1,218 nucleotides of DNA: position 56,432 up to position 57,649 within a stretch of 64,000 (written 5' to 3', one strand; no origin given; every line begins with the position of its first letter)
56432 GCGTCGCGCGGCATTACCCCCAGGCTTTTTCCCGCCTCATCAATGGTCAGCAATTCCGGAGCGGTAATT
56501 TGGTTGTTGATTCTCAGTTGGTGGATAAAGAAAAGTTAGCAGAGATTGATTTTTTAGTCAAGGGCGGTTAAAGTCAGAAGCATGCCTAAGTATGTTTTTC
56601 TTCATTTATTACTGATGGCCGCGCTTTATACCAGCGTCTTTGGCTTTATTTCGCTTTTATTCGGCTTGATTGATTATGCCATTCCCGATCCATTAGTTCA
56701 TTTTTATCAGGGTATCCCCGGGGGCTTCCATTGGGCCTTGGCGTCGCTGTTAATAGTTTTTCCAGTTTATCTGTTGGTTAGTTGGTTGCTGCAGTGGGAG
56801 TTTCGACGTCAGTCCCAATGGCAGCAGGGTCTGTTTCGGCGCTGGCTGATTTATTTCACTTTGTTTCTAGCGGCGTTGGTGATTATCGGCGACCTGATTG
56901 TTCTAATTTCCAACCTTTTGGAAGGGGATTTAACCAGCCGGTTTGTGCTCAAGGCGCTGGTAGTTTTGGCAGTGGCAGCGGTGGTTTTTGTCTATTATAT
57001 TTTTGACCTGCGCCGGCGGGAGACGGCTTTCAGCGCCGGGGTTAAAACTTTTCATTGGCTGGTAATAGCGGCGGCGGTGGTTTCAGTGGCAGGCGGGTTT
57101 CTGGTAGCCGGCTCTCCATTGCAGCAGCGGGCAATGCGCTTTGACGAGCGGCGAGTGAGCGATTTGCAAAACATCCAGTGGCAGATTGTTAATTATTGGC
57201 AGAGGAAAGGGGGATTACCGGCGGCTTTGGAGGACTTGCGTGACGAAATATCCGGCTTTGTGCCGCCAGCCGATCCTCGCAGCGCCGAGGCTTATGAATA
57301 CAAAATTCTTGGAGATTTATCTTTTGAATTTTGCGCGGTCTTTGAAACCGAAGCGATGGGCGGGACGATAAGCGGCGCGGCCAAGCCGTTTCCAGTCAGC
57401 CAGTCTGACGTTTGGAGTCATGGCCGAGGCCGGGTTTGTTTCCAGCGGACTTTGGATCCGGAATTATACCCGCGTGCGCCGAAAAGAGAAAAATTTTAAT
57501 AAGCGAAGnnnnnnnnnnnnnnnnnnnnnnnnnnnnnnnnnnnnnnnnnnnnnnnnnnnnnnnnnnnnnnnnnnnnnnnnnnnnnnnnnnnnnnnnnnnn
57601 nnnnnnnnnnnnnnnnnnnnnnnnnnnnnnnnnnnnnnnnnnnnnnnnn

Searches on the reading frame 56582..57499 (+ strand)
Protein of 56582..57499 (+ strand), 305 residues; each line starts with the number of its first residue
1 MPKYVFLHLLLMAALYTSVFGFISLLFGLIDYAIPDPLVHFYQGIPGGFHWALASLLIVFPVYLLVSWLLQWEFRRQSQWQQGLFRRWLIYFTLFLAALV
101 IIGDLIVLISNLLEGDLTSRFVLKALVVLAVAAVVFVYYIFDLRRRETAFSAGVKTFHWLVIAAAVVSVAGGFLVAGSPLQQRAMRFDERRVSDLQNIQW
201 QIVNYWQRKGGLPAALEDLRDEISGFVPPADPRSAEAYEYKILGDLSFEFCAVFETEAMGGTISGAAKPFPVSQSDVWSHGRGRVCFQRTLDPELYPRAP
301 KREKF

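Call 6: search_protein_families(library=pfam, proteins=[window:56582-57499:+], max_evalue=0.1)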
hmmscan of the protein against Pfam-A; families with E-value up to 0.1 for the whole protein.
window:56582-57499:+ (305 aa): 2 families
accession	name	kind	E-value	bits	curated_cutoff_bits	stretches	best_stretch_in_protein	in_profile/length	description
PF18920.5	DUF5671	-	2.2e-21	76.5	28.4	1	5-138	2-131/132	Domain of unknown function (DUF5671)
PF07332.16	Phage_holin_3_6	-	0.084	13.4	28.4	1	8-85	37-101/116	Putative Actinobacterial Holin-X, holin superfamily III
